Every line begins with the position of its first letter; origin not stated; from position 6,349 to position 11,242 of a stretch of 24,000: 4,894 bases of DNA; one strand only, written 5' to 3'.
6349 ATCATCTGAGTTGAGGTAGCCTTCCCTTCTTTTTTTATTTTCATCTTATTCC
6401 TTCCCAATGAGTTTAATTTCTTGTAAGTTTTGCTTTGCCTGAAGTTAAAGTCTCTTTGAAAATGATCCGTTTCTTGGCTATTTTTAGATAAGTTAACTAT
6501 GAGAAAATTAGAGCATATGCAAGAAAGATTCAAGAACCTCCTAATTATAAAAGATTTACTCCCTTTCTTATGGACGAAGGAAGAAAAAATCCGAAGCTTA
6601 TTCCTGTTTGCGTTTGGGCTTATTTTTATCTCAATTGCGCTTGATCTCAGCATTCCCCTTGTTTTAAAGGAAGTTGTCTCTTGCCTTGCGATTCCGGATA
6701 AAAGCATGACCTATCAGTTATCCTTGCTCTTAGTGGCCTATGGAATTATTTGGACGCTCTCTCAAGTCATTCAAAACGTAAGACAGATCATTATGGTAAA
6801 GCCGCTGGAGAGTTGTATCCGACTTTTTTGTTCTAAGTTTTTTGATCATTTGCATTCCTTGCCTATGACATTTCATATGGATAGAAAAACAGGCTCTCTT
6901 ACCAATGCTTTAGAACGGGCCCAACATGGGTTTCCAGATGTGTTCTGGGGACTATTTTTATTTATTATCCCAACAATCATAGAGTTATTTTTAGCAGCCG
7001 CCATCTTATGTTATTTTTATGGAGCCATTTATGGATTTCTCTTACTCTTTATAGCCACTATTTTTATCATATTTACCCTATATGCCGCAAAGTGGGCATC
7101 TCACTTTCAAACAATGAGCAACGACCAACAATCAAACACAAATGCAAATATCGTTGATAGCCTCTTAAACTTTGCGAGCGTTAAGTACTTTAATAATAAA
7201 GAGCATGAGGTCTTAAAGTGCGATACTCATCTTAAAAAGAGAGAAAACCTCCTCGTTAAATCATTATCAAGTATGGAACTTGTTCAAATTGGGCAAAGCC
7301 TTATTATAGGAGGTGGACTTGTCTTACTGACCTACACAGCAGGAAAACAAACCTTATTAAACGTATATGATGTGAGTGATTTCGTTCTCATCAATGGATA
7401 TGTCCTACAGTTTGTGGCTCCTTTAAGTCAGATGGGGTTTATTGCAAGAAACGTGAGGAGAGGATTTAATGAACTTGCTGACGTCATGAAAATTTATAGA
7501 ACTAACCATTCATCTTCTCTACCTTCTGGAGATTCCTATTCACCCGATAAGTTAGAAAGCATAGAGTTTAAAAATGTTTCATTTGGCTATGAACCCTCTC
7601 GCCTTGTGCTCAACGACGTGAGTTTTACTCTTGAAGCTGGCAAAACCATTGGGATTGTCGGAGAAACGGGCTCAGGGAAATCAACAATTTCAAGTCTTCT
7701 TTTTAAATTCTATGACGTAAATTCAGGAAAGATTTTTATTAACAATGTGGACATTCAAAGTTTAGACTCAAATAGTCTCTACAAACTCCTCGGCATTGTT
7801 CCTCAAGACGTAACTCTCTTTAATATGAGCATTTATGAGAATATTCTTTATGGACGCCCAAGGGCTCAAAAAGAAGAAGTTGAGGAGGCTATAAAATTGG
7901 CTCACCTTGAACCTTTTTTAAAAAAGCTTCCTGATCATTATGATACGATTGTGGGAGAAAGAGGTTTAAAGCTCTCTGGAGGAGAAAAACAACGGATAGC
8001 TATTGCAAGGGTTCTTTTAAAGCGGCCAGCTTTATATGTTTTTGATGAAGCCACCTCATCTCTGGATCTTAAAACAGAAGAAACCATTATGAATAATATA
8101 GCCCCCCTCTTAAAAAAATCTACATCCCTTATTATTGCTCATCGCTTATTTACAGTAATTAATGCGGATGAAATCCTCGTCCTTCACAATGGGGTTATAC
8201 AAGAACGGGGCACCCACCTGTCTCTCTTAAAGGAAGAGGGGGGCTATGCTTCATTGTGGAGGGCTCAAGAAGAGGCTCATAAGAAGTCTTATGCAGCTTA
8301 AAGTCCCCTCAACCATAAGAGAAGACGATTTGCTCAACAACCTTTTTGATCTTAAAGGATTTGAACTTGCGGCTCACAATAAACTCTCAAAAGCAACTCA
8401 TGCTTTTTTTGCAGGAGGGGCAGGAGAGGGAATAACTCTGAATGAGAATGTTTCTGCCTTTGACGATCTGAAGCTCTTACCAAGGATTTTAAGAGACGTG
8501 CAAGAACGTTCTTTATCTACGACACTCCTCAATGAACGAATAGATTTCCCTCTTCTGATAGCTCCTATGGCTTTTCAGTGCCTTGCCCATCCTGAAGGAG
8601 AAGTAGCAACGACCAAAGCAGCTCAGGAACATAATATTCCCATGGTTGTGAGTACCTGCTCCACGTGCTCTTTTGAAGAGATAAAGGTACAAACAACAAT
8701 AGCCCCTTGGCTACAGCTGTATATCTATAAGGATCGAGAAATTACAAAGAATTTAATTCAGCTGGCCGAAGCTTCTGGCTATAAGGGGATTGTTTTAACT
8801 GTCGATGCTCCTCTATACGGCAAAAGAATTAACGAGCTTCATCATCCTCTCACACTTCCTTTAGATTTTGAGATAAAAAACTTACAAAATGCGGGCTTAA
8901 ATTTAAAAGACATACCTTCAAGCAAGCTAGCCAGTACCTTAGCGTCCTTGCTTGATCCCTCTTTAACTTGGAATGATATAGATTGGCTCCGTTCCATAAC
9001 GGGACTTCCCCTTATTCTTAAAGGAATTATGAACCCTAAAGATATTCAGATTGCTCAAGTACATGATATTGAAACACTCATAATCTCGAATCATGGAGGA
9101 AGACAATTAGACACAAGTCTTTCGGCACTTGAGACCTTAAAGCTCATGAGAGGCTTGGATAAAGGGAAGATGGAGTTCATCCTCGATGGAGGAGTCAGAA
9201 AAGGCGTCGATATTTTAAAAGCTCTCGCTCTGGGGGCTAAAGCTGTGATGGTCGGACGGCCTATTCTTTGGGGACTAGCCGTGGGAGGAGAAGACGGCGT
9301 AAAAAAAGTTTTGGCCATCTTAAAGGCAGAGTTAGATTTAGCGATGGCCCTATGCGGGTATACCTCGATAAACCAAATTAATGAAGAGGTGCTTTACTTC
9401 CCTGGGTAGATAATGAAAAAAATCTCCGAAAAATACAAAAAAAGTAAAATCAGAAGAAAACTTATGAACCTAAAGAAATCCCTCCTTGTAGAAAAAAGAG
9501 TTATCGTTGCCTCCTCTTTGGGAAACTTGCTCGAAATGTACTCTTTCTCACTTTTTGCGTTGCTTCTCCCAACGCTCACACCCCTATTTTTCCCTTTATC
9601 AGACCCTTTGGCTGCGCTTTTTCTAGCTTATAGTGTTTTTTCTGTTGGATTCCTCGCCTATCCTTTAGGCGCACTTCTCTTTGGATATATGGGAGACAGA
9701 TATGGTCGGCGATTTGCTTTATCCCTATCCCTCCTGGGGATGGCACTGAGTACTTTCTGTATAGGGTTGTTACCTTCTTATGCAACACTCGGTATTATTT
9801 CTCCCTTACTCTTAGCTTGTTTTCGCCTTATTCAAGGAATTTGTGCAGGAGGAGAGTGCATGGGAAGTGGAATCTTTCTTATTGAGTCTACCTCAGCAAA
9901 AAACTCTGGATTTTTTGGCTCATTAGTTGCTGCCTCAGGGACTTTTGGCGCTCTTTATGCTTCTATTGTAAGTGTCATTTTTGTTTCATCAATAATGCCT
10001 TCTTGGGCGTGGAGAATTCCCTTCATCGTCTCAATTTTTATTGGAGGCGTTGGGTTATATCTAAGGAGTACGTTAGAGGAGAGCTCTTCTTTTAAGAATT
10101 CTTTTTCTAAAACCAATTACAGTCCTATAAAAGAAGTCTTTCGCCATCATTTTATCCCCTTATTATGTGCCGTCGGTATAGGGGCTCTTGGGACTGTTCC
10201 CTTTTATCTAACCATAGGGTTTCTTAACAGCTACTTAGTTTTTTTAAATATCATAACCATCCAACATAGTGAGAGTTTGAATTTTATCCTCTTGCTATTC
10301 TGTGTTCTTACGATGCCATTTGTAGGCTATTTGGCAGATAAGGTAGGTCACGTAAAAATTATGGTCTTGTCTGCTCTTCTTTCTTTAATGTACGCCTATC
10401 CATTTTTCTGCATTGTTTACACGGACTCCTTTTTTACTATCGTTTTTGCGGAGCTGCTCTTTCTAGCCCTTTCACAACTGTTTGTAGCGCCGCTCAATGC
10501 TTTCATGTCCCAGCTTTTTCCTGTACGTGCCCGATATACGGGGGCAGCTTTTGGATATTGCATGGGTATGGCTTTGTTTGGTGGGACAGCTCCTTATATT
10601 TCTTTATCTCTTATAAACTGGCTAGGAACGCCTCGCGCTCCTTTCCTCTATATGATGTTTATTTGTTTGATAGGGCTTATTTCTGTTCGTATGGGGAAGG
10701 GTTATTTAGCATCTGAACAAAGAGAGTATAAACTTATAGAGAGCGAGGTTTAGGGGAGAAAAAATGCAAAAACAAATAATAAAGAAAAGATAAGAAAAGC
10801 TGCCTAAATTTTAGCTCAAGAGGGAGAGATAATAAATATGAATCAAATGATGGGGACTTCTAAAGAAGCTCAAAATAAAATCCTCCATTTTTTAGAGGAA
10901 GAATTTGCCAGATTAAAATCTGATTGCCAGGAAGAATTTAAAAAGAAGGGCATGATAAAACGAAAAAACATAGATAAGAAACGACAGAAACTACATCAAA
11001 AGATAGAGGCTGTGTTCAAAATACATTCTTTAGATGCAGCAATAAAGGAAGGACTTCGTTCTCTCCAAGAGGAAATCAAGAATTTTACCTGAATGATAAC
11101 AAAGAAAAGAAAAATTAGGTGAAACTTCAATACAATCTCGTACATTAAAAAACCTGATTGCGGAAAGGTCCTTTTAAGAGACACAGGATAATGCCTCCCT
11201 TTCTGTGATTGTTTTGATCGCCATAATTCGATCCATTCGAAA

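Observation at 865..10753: NRPS support-gene island with a complete 4-hydroxyphenylglycine branch but no synthetase in view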

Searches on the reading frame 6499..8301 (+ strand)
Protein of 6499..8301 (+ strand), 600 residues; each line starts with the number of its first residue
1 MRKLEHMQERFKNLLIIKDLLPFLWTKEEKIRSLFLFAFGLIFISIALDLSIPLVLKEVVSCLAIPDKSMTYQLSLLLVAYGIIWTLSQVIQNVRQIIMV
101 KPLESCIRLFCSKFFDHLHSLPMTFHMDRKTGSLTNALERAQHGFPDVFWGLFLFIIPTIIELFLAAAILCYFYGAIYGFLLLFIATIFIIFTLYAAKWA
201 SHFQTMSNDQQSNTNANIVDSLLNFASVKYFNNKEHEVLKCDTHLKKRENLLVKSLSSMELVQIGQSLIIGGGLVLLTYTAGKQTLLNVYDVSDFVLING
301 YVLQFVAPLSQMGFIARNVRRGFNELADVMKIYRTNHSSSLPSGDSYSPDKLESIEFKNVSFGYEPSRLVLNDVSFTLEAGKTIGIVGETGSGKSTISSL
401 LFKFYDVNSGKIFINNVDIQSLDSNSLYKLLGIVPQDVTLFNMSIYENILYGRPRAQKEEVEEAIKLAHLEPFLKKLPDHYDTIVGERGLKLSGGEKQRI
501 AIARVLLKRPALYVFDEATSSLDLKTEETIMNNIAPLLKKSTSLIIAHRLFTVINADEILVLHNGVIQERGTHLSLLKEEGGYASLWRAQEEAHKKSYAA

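Call 3: search_protein_families(library=pfam, proteins=[window:6499-8301:+])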
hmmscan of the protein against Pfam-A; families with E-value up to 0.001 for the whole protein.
window:6499-8301:+ (600 aa): 3 families
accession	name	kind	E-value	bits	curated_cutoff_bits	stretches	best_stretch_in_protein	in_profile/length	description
PF00005.33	ABC_tran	-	5.4e-31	108.4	25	1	371-520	1-137/137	ABC transporter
PF00664.28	ABC_membrane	-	8.2e-22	78.6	28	1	36-309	2-274/274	ABC transporter transmembrane region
PF02463.25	SMC_N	-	6.9e-09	35.9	40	1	407-561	106-210/220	RecF/RecN/SMC N terminal domain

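Call 5: search_protein_families(library=ncbifam, proteins=[window:6499-8301:+])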
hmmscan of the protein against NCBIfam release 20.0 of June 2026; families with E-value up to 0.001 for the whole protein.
window:6499-8301:+ (600 aa): 188 families (the best 25 are shown)
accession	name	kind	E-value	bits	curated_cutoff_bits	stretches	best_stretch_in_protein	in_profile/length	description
NF010178.0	PRK13657.1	equivalog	5.9e-92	309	733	1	48-592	34-572/588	glucan ABC transporter ATP-binding protein/ permease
TIGR02203.1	MsbA_lipidA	equivalog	3.1e-89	300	602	1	24-590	5-569/572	lipid A export permease/ATP-binding protein MsbA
TIGR02204.1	MsbA_rel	hypoth_equivalog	4.5e-86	289.7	780.4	1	21-590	6-575/576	ABC transporter, permease/ATP-binding protein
NF045513.1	HepA_fam_ABC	equivalog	7.1e-83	279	725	1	68-587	91-606/610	heterocyst formation ABC transporter subunit HepA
TIGR01846.1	type_I_sec_HlyB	subfamily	9.3e-83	278.7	725.55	1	31-591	137-693/694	type I secretion system permease/ATPase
NF008381.0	PRK11176.1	equivalog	7.9e-79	265.5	867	1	65-590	58-579/582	lipid A ABC transporter ATP-binding protein/permease MsbA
NF052233.1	CphA_assoc_ABC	equivalog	3.2e-77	260.5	880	1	64-596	223-749/766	cyanophycin metabolism-associated ABC transporter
TIGR00958.1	3a01208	subfamily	1.2e-76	258.5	874.6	1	32-586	160-710/711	antigen peptide transporter 2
TIGR01192.1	chvA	subfamily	1e-74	252.2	585.4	1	47-589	33-569/585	glucan export ABC transporter ATP-binding protein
TIGR03796.1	NHLM_micro_ABC1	equivalog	3.5e-74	250.3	853.3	1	19-586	140-708/710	NHLP family bacteriocin export ABC transporter peptidase/permease/ATPase subunit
TIGR03797.1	NHLM_micro_ABC2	equivalog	7.2e-70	236.3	709.4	1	18-590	124-685/686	NHLP bacteriocin export ABC transporter permease/ATPase subunit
TIGR01193.1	bacteriocin_ABC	subfamily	5.9e-68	230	523.85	1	17-587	144-706/708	peptide cleavage/export ABC transporter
TIGR03375.1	type_I_sec_LssB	subfamily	6.2e-67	226.4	693.1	1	65-578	180-690/696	type I secretion system permease/ATPase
NF008364.0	PRK11160.1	equivalog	1.1e-62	212.4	630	1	159-588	144-573/575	heme ABC transporter ATP-binding protein/permease CydC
TIGR02857.1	CydD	equivalog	3.3e-61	207.8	435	1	302-562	270-529/529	thiol reductant ABC exporter subunit CydD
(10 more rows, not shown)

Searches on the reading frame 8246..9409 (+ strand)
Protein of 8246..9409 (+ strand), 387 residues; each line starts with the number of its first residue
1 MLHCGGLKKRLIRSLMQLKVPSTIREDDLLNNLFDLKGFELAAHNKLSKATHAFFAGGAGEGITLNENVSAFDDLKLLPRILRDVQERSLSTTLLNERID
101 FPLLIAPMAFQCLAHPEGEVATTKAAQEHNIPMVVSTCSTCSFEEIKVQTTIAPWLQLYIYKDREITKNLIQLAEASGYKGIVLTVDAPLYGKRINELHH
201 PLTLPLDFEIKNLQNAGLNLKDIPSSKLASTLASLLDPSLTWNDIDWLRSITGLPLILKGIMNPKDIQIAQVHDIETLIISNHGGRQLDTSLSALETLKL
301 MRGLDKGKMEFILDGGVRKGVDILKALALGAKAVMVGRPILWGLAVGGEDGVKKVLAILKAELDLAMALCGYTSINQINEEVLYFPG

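Call 3: search_protein_families(library=pfam, proteins=[window:8246-9409:+])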
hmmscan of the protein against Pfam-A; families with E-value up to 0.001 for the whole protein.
window:8246-9409:+ (387 aa): 3 families
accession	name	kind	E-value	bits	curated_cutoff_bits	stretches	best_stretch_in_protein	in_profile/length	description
PF01070.24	FMN_dh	-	1.2e-118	396.6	24.9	1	43-383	1-348/350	FMN-dependent dehydrogenase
PF00478.31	IMPDH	-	1.8e-06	27.7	25.6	1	305-338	204-237/345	IMP dehydrogenase / GMP reductase domain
PF01645.23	Glu_synthase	-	0.00015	21.5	20.4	1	301-341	269-308/369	Conserved region in glutamate synthase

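Call 5: search_protein_families(library=ncbifam, proteins=[window:8246-9409:+])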
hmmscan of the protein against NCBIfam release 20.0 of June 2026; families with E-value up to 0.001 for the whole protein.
window:8246-9409:+ (387 aa): 7 families
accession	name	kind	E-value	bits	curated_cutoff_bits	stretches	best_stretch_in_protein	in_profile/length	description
NF008398.0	PRK11197.1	subfamily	4.6e-78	262.6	376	2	229-383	221-375/381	L-lactate dehydrogenase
NF033901.1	L_lactate_LldD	exception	1.2e-69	235.1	550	2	231-383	223-375/377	FMN-dependent L-lactate dehydrogenase LldD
TIGR03966.1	actino_HemFlav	equivalog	9.9e-65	218.7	470.85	2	237-386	231-380/385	pre-mycofactocin synthase MftD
TIGR02708.1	L_lactate_ox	equivalog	5.1e-62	210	645.5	1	19-379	3-354/367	L-lactate oxidase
TIGR02151.1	IPP_isom_2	equivalog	9.6e-16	57.6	281.3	1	293-380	245-331/338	type 2 isopentenyl-diphosphate Delta-isomerase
TIGR01302.1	IMP_dehydrog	equivalog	1.8e-05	23.8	481.5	1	308-338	327-357/450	IMP dehydrogenase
TIGR01304.1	IMP_DH_rel_2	equivalog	0.00071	18.9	342.1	0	310-341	256-287/365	GuaB3 family IMP dehydrogenase-related protein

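Call 21: search_solved_structures(query=window:8246-9409:+, show_alignments=1)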
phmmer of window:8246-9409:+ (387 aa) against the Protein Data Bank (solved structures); distinct sequences matched with E-value up to 0.001: 50.
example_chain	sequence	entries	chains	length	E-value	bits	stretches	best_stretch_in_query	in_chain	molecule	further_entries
7f22_A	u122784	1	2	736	2.5e-92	312.9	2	19-378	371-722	L-lactate oxidase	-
2rdt_A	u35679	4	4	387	1.6e-90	307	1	28-380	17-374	Hydroxyacid oxidase 1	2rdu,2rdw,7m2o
2nzl_A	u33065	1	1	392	1.8e-90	306.9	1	29-380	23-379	Hydroxyacid oxidase 1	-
5qib_A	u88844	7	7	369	2.5e-90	306.4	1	30-380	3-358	Hydroxyacid oxidase 1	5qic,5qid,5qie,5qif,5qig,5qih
6gmb_A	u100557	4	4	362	3.1e-90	306.1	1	32-380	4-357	Hydroxyacid oxidase 1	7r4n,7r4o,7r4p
6gmc_A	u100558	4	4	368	3.1e-90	306.1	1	32-380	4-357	Hydroxyacid oxidase 1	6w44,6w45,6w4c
2w0u_A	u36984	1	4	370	3.2e-90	306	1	32-380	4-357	HYDROXYACID OXIDASE 1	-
7f20_A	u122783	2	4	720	2.6e-88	299.7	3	19-378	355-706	L-lactate oxidase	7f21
1tb3_A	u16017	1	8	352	3.3e-84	286.2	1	36-385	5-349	Hydroxyacid oxidase 3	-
3sgz_A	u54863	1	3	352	3.3e-83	282.9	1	36-385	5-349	Hydroxyacid oxidase 2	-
5zbm_A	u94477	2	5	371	1.4e-81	277.6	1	36-380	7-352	Glycolate oxidase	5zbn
1gyl_A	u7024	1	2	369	2.5e-81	276.7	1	36-380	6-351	GLYCOLATE OXIDASE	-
1al7_A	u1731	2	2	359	6e-81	275.5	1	36-380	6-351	GLYCOLATE OXIDASE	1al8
1gox_A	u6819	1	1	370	6.3e-81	275.4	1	36-380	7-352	(S)-2-HYDROXY-ACID OXIDASE, PEROXISOMAL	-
5zzp_A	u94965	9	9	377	2.1e-65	224.3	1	36-376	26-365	4-hydroxymandelate oxidase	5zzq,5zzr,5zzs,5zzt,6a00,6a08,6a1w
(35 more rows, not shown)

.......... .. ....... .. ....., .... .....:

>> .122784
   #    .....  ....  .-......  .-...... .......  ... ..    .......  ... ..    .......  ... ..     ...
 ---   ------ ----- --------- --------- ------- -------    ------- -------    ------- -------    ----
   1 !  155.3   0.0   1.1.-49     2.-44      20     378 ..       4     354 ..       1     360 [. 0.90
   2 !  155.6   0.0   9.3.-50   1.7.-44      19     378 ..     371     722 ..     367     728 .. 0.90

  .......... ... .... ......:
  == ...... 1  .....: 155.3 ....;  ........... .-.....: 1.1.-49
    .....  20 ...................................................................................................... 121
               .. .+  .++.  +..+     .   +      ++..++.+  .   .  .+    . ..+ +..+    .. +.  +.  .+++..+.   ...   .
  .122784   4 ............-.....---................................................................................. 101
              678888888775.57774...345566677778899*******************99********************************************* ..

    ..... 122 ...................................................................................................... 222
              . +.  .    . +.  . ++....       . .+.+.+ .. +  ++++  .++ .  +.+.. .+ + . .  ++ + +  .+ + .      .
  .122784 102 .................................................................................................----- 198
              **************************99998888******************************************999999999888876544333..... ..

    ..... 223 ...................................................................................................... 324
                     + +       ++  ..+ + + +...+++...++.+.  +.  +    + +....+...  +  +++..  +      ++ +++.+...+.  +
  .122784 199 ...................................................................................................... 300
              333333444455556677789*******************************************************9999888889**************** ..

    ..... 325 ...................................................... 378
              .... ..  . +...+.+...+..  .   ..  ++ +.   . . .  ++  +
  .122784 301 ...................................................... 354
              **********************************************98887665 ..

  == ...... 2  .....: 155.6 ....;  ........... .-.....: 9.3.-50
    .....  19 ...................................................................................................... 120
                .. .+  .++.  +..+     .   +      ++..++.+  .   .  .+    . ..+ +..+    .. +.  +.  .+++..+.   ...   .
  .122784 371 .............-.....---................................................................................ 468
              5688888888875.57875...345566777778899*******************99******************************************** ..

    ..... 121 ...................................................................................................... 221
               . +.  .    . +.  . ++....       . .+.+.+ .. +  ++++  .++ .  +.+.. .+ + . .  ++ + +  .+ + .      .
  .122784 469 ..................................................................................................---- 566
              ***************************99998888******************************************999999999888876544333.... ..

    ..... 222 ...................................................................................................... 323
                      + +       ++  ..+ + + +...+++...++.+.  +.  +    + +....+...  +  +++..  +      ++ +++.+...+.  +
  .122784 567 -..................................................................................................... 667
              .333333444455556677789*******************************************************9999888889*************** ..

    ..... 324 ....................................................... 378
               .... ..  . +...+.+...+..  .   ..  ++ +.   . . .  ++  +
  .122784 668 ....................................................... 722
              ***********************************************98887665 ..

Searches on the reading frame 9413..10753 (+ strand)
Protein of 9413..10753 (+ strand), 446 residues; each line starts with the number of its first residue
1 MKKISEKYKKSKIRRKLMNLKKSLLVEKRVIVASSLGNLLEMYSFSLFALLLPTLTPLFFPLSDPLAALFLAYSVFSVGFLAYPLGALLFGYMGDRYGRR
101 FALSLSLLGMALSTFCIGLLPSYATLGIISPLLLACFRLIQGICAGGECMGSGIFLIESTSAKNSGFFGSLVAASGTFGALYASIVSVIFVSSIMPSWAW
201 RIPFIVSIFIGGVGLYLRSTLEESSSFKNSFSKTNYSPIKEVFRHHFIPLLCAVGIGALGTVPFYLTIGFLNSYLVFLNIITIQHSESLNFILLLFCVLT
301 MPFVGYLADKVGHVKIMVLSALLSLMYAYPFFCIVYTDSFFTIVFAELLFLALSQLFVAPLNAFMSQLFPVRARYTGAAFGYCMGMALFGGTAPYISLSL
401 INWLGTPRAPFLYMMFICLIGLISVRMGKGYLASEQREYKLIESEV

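Call 3: search_protein_families(library=pfam, proteins=[window:9413-10753:+])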
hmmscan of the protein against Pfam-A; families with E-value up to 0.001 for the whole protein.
window:9413-10753:+ (446 aa): 2 families
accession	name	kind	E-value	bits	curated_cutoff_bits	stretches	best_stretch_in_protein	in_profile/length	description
PF07690.21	MFS_1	-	1.2e-28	100.5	33.4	2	36-379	3-335/347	Major Facilitator Superfamily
PF00083.30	Sugar_tr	-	1.8e-18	67.1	22.3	1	75-228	51-198/452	Sugar (and other) transporter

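Call 5: search_protein_families(library=ncbifam, proteins=[window:9413-10753:+])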
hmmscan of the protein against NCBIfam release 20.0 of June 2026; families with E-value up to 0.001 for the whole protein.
window:9413-10753:+ (446 aa): 10 families
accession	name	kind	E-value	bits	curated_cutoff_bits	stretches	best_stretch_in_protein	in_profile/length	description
TIGR00883.1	2A0106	subfamily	1.2e-92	311.1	443.45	1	37-422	1-400/400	metabolite/H+ symporter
NF007927.0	PRK10642.1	equivalog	8.9e-63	212.8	544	1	28-424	24-434/500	glycine betaine/L-proline transporter ProP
NF011656.1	PRK15075.1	subfamily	1.9e-61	208.2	445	1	29-424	7-407/419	tricarballylate/proton symporter TcuC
NF007414.0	PRK09952.1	equivalog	3.4e-56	190.9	538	1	21-423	14-427/438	shikimate transporter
NF007710.0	PRK10406.1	subfamily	2.5e-48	165.2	550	1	29-423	22-418/432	MFS family transporter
NF003024.0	PRK03893.1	subfamily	4e-24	85.3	604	2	27-233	19-207/497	sialate:H+ symport family MFS transporter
TIGR00891.1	2A0112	subfamily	4.1e-21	75.5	552.9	1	27-233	10-200/405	sialate:H+ symport family MFS transporter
TIGR00895.1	2A0115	subfamily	2e-11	43.5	418.55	1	74-231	56-202/398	aromatic acid/H+ symport family MFS transporter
TIGR00887.1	2A0109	equivalog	1.3e-09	37.5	610.3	1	29-193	16-177/502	phosphate:H+ symporter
TIGR00898.1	2A0119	subfamily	1.5e-08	33.9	550.75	1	71-203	130-244/506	cation transport protein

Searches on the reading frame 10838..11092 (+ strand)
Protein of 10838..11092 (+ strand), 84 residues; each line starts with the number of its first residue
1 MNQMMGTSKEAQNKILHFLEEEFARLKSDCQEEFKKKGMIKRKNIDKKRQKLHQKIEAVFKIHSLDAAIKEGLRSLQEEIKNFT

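Call 4: search_protein_families(library=pfam, proteins=[window:10838-11092:+])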
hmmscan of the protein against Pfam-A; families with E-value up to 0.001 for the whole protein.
window:10838-11092:+ (84 aa): 0 families

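Call 14: search_protein_families(library=pfam, proteins=[window:10838-11092:+], max_evalue=0.01)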
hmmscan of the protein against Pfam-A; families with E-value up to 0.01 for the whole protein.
window:10838-11092:+ (84 aa): 0 families

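Call 70: search_protein_families(library=padloc, proteins=[window:10838-11092:+], max_evalue=0.001)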
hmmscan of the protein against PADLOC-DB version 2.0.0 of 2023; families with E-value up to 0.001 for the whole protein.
window:10838-11092:+ (84 aa): 0 families
